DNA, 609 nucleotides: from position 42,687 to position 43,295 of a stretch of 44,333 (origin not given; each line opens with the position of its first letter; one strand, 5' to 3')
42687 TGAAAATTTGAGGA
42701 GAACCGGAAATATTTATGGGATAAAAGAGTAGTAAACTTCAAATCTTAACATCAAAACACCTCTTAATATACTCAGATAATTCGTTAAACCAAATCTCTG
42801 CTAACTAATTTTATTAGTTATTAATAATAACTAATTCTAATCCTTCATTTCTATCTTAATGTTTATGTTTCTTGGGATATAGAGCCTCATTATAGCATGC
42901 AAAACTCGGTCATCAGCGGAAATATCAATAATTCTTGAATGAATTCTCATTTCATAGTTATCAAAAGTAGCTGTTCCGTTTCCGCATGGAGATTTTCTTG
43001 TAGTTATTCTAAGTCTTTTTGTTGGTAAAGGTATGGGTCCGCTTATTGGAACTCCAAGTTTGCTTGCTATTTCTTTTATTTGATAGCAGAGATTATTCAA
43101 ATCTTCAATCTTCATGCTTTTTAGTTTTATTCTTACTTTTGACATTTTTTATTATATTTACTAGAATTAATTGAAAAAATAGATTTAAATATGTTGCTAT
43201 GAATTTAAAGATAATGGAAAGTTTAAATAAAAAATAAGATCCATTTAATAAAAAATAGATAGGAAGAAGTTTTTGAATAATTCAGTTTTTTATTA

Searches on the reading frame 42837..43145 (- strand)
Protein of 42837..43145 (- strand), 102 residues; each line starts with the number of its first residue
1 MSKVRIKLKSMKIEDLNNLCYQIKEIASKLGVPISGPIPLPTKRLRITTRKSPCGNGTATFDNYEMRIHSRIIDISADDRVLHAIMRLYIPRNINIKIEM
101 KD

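Call 25: find_encoding_contigs(protein=window:42837-43145:-, flank=10000, max_places=10)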
Protein window:42837-43145:- (102 aa): 9 contigs read that carry it; 6 places shown.
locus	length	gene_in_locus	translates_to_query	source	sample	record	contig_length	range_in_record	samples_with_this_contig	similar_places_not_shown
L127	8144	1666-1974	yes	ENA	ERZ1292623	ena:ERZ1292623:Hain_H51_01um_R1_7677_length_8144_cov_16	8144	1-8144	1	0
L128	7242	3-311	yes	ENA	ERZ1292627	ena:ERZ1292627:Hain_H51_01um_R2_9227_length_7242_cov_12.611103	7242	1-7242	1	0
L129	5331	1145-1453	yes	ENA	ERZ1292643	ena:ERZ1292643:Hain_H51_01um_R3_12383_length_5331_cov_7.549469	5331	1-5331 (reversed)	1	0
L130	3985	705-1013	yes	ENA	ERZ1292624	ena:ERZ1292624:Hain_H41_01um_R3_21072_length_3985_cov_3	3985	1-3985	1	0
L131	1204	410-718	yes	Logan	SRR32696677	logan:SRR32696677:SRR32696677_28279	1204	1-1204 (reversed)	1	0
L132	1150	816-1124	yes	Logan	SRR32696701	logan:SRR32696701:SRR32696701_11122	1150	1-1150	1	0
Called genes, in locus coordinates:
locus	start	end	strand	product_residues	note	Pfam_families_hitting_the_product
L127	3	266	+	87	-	?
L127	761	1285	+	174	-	-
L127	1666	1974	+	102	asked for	PF00338:Ribosomal_S10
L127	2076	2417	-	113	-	-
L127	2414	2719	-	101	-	-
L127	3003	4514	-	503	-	PF01565:FAD_binding_4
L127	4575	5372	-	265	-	PF02754:CCG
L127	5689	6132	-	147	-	PF00293:NUDIX, PF14815:NUDIX_4 (weak)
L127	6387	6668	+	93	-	-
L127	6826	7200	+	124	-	-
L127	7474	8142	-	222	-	?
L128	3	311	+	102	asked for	PF00338:Ribosomal_S10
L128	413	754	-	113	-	-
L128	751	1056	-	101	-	-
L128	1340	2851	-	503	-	PF01565:FAD_binding_4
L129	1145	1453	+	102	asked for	PF00338:Ribosomal_S10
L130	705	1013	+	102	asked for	PF00338:Ribosomal_S10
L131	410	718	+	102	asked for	PF00338:Ribosomal_S10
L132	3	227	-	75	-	?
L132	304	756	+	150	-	-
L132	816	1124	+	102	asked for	PF00338:Ribosomal_S10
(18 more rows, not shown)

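Call 39: search_protein_families(library=pfam, proteins=[L127:761-1285:+, L132:304-756:+], max_evalue=0.01)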
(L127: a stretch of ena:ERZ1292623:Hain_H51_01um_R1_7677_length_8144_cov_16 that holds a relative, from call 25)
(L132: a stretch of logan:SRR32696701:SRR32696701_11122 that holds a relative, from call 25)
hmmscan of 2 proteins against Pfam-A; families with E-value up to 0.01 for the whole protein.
L127:761-1285:+ (174 aa): 0 families

L132:304-756:+ (150 aa): 0 families
